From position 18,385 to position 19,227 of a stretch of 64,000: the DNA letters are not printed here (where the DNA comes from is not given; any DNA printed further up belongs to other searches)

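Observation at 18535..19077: The murD slot holds only a 180-aa C-terminal-domain remnant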

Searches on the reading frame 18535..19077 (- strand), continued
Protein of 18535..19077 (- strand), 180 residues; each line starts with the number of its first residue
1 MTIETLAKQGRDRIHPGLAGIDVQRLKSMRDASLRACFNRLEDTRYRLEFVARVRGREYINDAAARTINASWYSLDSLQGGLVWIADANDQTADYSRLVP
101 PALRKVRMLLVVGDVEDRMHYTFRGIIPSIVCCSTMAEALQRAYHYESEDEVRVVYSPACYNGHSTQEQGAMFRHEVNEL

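Call 27: find_homologous_proteins(query=A3, max_evalue=0.001)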
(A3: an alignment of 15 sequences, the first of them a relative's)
Query A3 (15 sequences) (179 aa, profile of the alignment): 304 proteins with E <= 0.001 among 1325 candidates; the best 120 are listed.
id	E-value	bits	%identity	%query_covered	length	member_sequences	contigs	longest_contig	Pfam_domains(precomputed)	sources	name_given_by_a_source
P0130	7.1e-66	239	100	100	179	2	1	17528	PF02875.27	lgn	-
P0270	3.4e-64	234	89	99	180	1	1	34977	PF02875.27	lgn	-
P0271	4.5e-63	230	78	100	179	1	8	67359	PF02875.27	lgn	-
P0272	6.1e-59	217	31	100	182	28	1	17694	PF02875.27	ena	-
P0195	7.5e-59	216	28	100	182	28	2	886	PF02875.27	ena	-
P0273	5.2e-58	214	32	100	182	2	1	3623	PF02875.27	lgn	-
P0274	7.9e-58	213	36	100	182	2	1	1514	PF02875.27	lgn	-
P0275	3.0e-57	211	37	100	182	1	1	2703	PF02875.27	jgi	-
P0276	3.3e-57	211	30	100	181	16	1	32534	PF02875.27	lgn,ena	-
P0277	3.5e-57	211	30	100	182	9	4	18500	-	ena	-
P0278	4.2e-57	211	37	100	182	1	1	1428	PF02875.27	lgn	-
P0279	1.8e-56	209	31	100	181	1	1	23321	PF02875.27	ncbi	-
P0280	3.5e-56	208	37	100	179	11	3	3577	-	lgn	-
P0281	3.8e-56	208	30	100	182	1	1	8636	PF02875.27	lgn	-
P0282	4.2e-56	208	29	100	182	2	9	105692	PF02875.27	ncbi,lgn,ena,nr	ncbi:MAG: hypothetical protein IKU01_04430 [Bacteroidales bacterium]|nr:hypothetical protein [Bacter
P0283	4.7e-56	207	30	100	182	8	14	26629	-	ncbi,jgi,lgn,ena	jgi:UDP-N-acetylmuramoylalanine--D-glutamate ligase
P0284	8.5e-56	207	32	100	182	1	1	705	PF02875.27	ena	-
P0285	1.1e-55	206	35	100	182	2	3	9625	PF02875.27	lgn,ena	-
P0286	3.5e-55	205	37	100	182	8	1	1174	PF02875.27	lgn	-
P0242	4.4e-55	204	27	100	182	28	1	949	PF02875.27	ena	-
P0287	6.5e-55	204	35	100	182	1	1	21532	PF02875.27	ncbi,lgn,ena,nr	ncbi:MAG: hypothetical protein HXX09_08885 [Bacteroidetes bacterium]|nr:hypothetical protein [Bacter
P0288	7.5e-55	203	31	100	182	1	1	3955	PF02875.27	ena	-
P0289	1.1e-54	203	37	100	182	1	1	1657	PF02875.27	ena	-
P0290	1.2e-54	203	26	100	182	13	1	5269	PF02875.27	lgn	-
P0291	1.5e-54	202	37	100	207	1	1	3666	PF02875.27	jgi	jgi:UDP-N-acetylmuramoylalanine--D-glutamate ligase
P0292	1.8e-54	202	36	100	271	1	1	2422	PF02875.27,PF08245.19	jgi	jgi:UDP-N-acetylmuramoylalanine--D-glutamate ligase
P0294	2.8e-54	202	26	100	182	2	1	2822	PF02875.27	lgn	-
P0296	5.8e-54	201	34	100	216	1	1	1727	PF02875.27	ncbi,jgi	-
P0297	5.8e-54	201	35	100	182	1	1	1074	PF02875.27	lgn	-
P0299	8.0e-54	200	26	100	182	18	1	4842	PF02875.27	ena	-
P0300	8.7e-54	200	27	100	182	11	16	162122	-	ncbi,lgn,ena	-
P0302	1.6e-53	199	26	100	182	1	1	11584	PF02875.27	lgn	-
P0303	1.6e-53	199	26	100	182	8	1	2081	PF02875.27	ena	-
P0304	2.3e-53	199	27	100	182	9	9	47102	PF02875.27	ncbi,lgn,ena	-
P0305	2.3e-53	199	32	100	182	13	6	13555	PF02875.27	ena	-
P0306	2.5e-53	198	35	100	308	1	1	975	PF02875.27,PF08245.19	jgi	jgi:UDP-N-acetylmuramoylalanine--D-glutamate ligase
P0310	4.2e-53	198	28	100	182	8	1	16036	PF02875.27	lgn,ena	-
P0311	4.3e-53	198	26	100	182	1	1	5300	PF02875.27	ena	-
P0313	5.7e-53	197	26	100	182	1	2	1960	PF02875.27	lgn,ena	-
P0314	8.1e-53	197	27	100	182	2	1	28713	PF02875.27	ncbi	-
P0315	8.3e-53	197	34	100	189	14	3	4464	PF02875.27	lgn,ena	-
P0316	8.6e-53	197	35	100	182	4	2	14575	PF02875.27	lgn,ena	-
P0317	1.0e-52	196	35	88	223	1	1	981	PF02875.27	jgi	jgi:UDP-N-acetylmuramoylalanine--D-glutamate ligase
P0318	1.4e-52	196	28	100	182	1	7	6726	PF02875.27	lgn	-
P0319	1.9e-52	196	27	89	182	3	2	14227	PF02875.27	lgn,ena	-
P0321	2.1e-52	195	30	100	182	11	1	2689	PF02875.27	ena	-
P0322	2.4e-52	195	26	100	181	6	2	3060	PF02875.27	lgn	-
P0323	2.5e-52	195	28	100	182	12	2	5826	PF02875.27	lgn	-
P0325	2.7e-52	195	26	100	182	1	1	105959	PF02875.27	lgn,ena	-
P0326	2.7e-52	195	28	100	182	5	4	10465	PF02875.27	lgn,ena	-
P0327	2.7e-52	195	36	100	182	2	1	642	PF02875.27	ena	-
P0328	2.8e-52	195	32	100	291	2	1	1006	PF02875.27,PF08245.19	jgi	-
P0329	3.0e-52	195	26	100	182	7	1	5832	PF02875.27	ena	-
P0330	3.1e-52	195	28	89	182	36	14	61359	PF02875.27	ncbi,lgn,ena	-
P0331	3.6e-52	195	26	100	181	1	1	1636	PF02875.27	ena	-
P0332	3.8e-52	195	34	100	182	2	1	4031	PF02875.27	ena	-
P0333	4.1e-52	195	34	88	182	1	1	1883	PF02875.27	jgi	jgi:UDP-N-acetylmuramoylalanine--D-glutamate ligase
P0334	4.5e-52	194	29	100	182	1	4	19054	PF02875.27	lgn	-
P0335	5.1e-52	194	28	100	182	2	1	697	PF02875.27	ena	-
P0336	5.2e-52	194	33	100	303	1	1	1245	PF02875.27,PF08245.19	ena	-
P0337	5.7e-52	194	28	98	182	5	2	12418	PF02875.27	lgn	-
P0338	5.8e-52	194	24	100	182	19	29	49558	PF02875.27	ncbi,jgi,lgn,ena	jgi:UDP-N-acetylmuramoylalanine--D-glutamate ligase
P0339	6.4e-52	194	34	100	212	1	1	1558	PF02875.27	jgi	jgi:UDP-N-acetylmuramoylalanine--D-glutamate ligase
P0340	6.9e-52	194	26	100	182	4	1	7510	PF02875.27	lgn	-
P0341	6.9e-52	194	27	100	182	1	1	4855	PF02875.27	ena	-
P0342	8.5e-52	193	27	100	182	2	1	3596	PF02875.27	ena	-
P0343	9.4e-52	193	28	100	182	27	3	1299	PF02875.27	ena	-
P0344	9.8e-52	193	30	100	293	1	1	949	PF02875.27,PF08245.19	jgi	jgi:UDP-N-acetylmuramoylalanine--D-glutamate ligase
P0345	1.0e-51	193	29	100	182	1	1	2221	PF02875.27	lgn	-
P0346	1.1e-51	193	26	100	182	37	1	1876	PF02875.27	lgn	-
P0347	1.2e-51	193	27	100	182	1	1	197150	PF02875.27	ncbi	-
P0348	1.5e-51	193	26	100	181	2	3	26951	PF02875.27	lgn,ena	-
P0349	1.7e-51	193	32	100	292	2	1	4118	PF02875.27,PF08245.19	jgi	jgi:UDP-N-acetylmuramoylalanine--D-glutamate ligase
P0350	1.9e-51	192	40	75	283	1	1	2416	PF02875.27,PF08245.19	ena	-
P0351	2.1e-51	192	33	100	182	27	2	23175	PF02875.27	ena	-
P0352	2.1e-51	192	34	100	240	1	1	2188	PF02875.27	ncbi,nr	ncbi:UDP-N-acetylmuramoyl-L-alanine--D-glutamate ligase, partial [Polaribacter sp.]|nr:UDP-N-acetylm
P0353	2.2e-51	192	28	100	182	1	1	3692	PF02875.27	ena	-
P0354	2.2e-51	192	30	100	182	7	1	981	PF02875.27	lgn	-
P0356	2.3e-51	192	27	100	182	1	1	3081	PF02875.27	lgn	-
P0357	2.5e-51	192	28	88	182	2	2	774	PF02875.27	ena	-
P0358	2.6e-51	192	28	100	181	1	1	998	PF02875.27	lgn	-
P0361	4.2e-51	191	39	75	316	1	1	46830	PF02875.27,PF08245.19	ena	-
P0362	4.4e-51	191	26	100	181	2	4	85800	PF02875.27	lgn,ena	-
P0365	6.2e-51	191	32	100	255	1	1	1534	PF02875.27,PF08245.19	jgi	jgi:UDP-N-acetylmuramoylalanine--D-glutamate ligase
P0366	6.7e-51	191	25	100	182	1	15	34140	PF02875.27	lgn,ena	-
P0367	8.4e-51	190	26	100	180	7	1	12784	PF02875.27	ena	-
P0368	8.7e-51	190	26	100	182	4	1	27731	PF02875.27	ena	-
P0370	1.0e-50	190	33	100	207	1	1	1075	PF02875.27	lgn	-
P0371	1.0e-50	190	27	100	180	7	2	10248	PF02875.27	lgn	-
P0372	1.0e-50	190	26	100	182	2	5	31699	PF02875.27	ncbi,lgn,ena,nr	ncbi:MAG: hypothetical protein K2H70_01045 [Bacteroidales bacterium]|nr:hypothetical protein [Bacter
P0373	1.1e-50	190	34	91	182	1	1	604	PF02875.27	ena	-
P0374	1.2e-50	190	25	89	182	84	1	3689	PF02875.27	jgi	jgi:UDP-N-acetylmuramoylalanine--D-glutamate ligase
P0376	1.3e-50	190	26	89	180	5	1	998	PF02875.27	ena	-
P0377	1.3e-50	190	24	100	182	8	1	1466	PF02875.27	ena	-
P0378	1.4e-50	190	34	100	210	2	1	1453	PF02875.27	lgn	-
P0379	1.7e-50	189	26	100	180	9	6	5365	PF02875.27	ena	-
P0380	1.8e-50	189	29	100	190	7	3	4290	PF02875.27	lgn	-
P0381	1.9e-50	189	36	75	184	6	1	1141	PF02875.27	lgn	-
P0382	2.0e-50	189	32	100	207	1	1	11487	PF02875.27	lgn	-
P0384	2.7e-50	189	32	100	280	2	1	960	PF02875.27,PF08245.19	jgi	jgi:UDP-N-acetylmuramoylalanine--D-glutamate ligase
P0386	4.2e-50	188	25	100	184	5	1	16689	PF02875.27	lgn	-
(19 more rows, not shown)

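Call 28: find_encoding_contigs(protein=P0347, flank=10000, max_places=2)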
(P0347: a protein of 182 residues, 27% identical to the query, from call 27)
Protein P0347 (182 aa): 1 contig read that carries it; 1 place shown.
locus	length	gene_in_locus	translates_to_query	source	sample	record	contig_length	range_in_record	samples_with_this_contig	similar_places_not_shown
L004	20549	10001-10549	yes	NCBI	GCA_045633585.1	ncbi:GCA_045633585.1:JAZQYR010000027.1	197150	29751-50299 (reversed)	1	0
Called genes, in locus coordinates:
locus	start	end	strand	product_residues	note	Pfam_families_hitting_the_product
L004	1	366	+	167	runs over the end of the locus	PF13174:TPR_6 (weak)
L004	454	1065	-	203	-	PF03193:RsgA_GTPase (weak), PF00009:GTP_EFTU (faint), PF01926:MMR_HSR1, PF02421:FeoB_N, PF09439:SRPRB (faint)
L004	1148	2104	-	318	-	PF13444:Acetyltransf_5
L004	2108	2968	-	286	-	PF19576:Acyltransf_2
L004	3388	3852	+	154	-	PF02381:MraZ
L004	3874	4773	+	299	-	PF01728:FtsJ (weak), PF01795:Methyltransf_5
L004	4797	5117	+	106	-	PF19579:FtsL_2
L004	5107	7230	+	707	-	PF03717:PBP_dimer, PF21922:PBP_dimer_2 (faint), PF00905:Transpeptidase, PF03793:PASTA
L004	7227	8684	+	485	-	PF01225:Mur_ligase, PF08245:Mur_ligase_M, PF02875:Mur_ligase_C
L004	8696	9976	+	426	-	PF00953:Glycos_transf_4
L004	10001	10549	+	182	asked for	PF02875:Mur_ligase_C (weak)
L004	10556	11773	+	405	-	PF01098:FTSW_RODA_SPOVE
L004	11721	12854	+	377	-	PF03033:Glyco_transf_28, PF04101:Glyco_tran_28_C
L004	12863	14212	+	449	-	PF01225:Mur_ligase, PF08245:Mur_ligase_M, PF02875:Mur_ligase_C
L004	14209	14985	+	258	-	-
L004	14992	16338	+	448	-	PF14450:FtsA, PF02491:SHS2_FTSA, PF11104:PilM_2 (weak), PF06277:EutA (weak), PF06723:MreB_Mbl, PF14450:FtsA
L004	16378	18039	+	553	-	PF00091:Tubulin, PF12327:FtsZ_C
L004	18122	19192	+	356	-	PF00871:Acetate_kinase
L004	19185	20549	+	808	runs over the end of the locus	-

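Call 29: find_encoding_contigs(protein=P0372, flank=10000, max_places=2)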
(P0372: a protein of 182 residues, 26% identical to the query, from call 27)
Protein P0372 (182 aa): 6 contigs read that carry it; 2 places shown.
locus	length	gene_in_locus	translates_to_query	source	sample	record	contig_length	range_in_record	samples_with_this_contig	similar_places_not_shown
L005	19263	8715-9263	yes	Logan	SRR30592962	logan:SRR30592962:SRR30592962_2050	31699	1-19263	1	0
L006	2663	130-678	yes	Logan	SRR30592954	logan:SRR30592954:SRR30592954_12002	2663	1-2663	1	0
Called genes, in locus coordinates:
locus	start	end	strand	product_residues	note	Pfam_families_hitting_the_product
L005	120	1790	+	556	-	PF01268:FTHFS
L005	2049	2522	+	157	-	PF02381:MraZ (weak)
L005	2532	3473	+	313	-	PF01795:Methyltransf_5, PF13649:Methyltransf_25 (faint)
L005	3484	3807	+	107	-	PF19579:FtsL_2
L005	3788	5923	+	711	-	PF03717:PBP_dimer, PF00905:Transpeptidase, PF03793:PASTA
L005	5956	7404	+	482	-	PF01225:Mur_ligase, PF08245:Mur_ligase_M, PF02875:Mur_ligase_C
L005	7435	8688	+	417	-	PF00953:Glycos_transf_4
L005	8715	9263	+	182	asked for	PF02875:Mur_ligase_C (weak)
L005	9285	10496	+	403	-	PF01098:FTSW_RODA_SPOVE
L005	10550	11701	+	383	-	PF03033:Glyco_transf_28, PF04101:Glyco_tran_28_C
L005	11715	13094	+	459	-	PF01225:Mur_ligase, PF08245:Mur_ligase_M, PF02875:Mur_ligase_C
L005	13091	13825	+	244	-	-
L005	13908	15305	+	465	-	PF11104:PilM_2 (faint), PF02491:SHS2_FTSA, PF06723:MreB_Mbl, PF06277:EutA (weak), PF14450:FtsA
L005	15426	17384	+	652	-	PF00091:Tubulin, PF12327:FtsZ_C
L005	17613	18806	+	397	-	PF19572:PorV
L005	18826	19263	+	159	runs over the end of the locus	PF02542:YgbB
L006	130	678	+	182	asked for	PF02875:Mur_ligase_C (weak)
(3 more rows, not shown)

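Call 30: find_encoding_contigs(protein=P0287, flank=10000, max_places=2)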
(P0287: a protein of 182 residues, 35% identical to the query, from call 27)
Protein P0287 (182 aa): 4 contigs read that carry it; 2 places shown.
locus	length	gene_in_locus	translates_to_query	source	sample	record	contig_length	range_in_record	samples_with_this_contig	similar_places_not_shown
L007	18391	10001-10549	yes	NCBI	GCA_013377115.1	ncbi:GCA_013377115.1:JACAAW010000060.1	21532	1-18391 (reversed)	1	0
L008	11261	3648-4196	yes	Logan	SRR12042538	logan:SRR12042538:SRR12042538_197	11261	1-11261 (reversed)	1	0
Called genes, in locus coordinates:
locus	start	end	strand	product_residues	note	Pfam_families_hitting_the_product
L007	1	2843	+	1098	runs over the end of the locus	PF07517:SecA_DEAD, PF01043:SecA_PP_bind, PF21090:P-loop_SecA, PF00271:Helicase_C (faint), PF21090:P-loop_SecA, PF07516:SecA_SW, PF02810:SEC-C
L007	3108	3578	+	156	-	PF02381:MraZ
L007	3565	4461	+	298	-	PF01728:FtsJ (weak), PF01795:Methyltransf_5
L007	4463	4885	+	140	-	PF19579:FtsL_2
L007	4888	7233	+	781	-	PF03717:PBP_dimer (weak), PF00905:Transpeptidase, PF03793:PASTA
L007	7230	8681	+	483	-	PF01225:Mur_ligase, PF08245:Mur_ligase_M, PF02875:Mur_ligase_C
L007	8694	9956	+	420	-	PF10555:MraY_sig1 (faint), PF00953:Glycos_transf_4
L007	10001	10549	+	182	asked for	PF02875:Mur_ligase_C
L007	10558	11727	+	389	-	PF01098:FTSW_RODA_SPOVE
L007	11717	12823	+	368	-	PF03033:Glyco_transf_28, PF04101:Glyco_tran_28_C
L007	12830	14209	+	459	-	PF01225:Mur_ligase, PF08245:Mur_ligase_M, PF02875:Mur_ligase_C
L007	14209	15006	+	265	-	-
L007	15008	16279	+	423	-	PF11104:PilM_2 (faint), PF14450:FtsA, PF02491:SHS2_FTSA, PF06277:EutA, PF06723:MreB_Mbl, PF14450:FtsA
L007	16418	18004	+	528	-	PF00091:Tubulin, PF12327:FtsZ_C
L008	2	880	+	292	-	?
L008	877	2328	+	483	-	PF01225:Mur_ligase, PF08245:Mur_ligase_M, PF02875:Mur_ligase_C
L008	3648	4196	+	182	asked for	PF02875:Mur_ligase_C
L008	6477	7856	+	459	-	PF01225:Mur_ligase, PF08245:Mur_ligase_M, PF02875:Mur_ligase_C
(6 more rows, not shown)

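Call 35: find_encoding_contigs(protein=P0361, flank=10000, max_places=2)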
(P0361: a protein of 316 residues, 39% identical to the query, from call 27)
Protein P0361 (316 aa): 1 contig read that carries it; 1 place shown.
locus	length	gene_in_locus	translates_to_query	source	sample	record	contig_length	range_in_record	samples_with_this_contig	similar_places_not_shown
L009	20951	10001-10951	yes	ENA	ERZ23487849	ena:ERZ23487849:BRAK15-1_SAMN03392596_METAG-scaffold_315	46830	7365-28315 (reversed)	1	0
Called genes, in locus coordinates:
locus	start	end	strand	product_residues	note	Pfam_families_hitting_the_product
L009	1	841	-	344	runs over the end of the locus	PF00487:FA_desaturase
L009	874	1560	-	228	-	PF00849:PseudoU_synth_2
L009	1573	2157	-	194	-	PF03193:RsgA_GTPase (faint), PF01926:MMR_HSR1, PF02421:FeoB_N (weak), PF00009:GTP_EFTU (weak)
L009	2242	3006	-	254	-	PF00561:Abhydrolase_1, PF12697:Abhydrolase_6, PF03096:Ndr (weak), PF12146:Hydrolase_4 (weak), PF00561:Abhydrolase_1 (weak)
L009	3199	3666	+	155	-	PF02381:MraZ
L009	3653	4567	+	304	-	PF01728:FtsJ (weak), PF01795:Methyltransf_5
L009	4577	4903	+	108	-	PF19579:FtsL_2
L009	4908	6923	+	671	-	PF03717:PBP_dimer (weak), PF00905:Transpeptidase, PF03793:PASTA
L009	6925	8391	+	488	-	PF01225:Mur_ligase (weak), PF08245:Mur_ligase_M, PF02875:Mur_ligase_C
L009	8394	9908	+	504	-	-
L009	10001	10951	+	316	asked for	PF08245:Mur_ligase_M, PF02875:Mur_ligase_C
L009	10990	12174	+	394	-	PF01098:FTSW_RODA_SPOVE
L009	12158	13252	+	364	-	PF03033:Glyco_transf_28, PF04101:Glyco_tran_28_C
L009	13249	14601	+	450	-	PF01225:Mur_ligase, PF08245:Mur_ligase_M, PF02875:Mur_ligase_C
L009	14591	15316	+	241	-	-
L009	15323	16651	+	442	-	PF14450:FtsA, PF02491:SHS2_FTSA, PF06277:EutA, PF06723:MreB_Mbl, PF11104:PilM_2 (weak), PF14450:FtsA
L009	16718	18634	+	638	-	PF00091:Tubulin, PF12327:FtsZ_C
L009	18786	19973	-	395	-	PF00155:Aminotran_1_2, PF00266:Aminotran_5 (faint), PF01041:DegT_DnrJ_EryC1 (weak), PF01053:Cys_Met_Meta_PP (faint)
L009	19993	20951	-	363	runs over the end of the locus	PF00487:FA_desaturase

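Call 36: list_cluster_members(proteins=[P0106, P0087, P0338, P0283, P0019, P0061, P0347, P0300, P0330, P0010])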
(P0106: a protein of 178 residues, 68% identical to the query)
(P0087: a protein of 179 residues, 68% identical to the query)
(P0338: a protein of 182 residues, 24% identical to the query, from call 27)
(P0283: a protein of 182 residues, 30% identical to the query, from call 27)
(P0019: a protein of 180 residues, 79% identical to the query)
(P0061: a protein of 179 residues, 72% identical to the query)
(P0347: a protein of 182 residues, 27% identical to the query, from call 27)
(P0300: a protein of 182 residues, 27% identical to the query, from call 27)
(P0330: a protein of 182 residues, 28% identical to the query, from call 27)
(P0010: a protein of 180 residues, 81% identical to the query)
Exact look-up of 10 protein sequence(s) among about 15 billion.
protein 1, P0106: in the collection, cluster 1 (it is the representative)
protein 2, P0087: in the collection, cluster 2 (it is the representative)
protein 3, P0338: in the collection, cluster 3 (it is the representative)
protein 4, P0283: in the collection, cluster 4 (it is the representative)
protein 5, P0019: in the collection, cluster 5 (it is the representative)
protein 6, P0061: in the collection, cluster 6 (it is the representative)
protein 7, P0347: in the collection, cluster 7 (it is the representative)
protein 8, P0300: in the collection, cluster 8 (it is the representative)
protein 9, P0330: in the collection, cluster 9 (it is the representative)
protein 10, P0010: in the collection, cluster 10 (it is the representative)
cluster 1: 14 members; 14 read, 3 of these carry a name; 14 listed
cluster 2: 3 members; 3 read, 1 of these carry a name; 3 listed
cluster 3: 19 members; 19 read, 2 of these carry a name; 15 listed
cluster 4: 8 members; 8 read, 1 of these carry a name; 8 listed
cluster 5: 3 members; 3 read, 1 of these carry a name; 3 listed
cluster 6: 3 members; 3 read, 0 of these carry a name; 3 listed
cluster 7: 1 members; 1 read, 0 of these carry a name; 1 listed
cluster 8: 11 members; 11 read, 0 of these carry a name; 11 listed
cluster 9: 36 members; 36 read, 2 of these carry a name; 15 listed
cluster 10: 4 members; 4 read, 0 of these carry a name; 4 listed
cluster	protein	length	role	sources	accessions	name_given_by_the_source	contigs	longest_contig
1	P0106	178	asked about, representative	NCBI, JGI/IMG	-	UDP-N-acetylmuramoylalanine-D-glutamate ligase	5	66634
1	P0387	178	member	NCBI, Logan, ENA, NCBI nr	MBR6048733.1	MAG: hypothetical protein IKP83_01060 [Bacteroidales bacterium] | hypothetical protein [Bacteroidales bacterium]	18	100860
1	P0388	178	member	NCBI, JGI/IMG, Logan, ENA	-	UDP-N-acetylmuramoylalanine-D-glutamate ligase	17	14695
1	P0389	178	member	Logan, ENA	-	-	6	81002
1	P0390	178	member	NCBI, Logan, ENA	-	-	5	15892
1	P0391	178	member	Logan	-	-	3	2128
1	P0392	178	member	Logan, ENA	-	-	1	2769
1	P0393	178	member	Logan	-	-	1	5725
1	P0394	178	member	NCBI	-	-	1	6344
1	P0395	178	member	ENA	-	-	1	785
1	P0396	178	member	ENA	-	-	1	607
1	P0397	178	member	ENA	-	-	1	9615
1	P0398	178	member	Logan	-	-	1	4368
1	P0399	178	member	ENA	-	-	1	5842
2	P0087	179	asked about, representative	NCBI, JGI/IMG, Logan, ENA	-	UDP-N-acetylmuramoylalanine-D-glutamate ligase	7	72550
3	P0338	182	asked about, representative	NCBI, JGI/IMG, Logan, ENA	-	UDP-N-acetylmuramoylalanine--D-glutamate ligase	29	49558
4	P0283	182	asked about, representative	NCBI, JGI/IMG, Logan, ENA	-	UDP-N-acetylmuramoylalanine--D-glutamate ligase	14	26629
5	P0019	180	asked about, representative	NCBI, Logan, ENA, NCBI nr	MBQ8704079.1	MAG: hypothetical protein IJ524_06870 [Bacteroidales bacterium] | hypothetical protein [Bacteroidales bacterium]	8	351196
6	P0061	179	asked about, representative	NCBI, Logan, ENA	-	-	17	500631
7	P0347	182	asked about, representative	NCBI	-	-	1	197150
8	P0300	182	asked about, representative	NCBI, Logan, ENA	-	-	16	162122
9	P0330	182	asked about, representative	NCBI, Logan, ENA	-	-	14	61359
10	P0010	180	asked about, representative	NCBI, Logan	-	-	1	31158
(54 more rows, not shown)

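Call 37: search_protein_families(library=ncbifam, proteins=[P0287, P0347, P0372, P0130], max_evalue=0.00001)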
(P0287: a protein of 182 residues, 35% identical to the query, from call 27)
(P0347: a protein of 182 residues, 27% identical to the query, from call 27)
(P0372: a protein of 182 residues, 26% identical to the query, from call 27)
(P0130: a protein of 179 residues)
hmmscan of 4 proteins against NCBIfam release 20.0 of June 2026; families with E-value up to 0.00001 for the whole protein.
P0287 (182 aa): 3 families
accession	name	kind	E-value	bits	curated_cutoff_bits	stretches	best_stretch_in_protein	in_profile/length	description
TIGR01087.1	murD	equivalog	2.6e-51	175.1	211.95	1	2-180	262-440/441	UDP-N-acetylmuramoyl-L-alanine--D-glutamate ligase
NF053647.1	pMurD2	equivalog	1.8e-07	30.4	550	1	4-118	236-350/405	pseudomurein biosynthesis peptide ligase pMurD2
TIGR01143.1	murF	subfamily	1.7e-06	27.3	288.6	1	5-155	246-403/418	UDP-N-acetylmuramoyl-tripeptide--D-alanyl-D-alanine ligase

P0347 (182 aa): 1 family
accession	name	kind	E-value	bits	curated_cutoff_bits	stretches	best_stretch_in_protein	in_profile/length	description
TIGR01087.1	murD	equivalog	7.9e-31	107.6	211.95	1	9-178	269-439/441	UDP-N-acetylmuramoyl-L-alanine--D-glutamate ligase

P0372 (182 aa): 1 family
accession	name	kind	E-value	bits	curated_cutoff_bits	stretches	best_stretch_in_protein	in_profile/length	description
TIGR01087.1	murD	equivalog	2.8e-17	62.9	211.95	1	12-158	273-418/441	UDP-N-acetylmuramoyl-L-alanine--D-glutamate ligase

P0130 (179 aa): 1 family
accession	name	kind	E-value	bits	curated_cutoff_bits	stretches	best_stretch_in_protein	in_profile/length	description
TIGR01087.1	murD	equivalog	1.9e-21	76.7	211.95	1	3-159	266-419/441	UDP-N-acetylmuramoyl-L-alanine--D-glutamate ligase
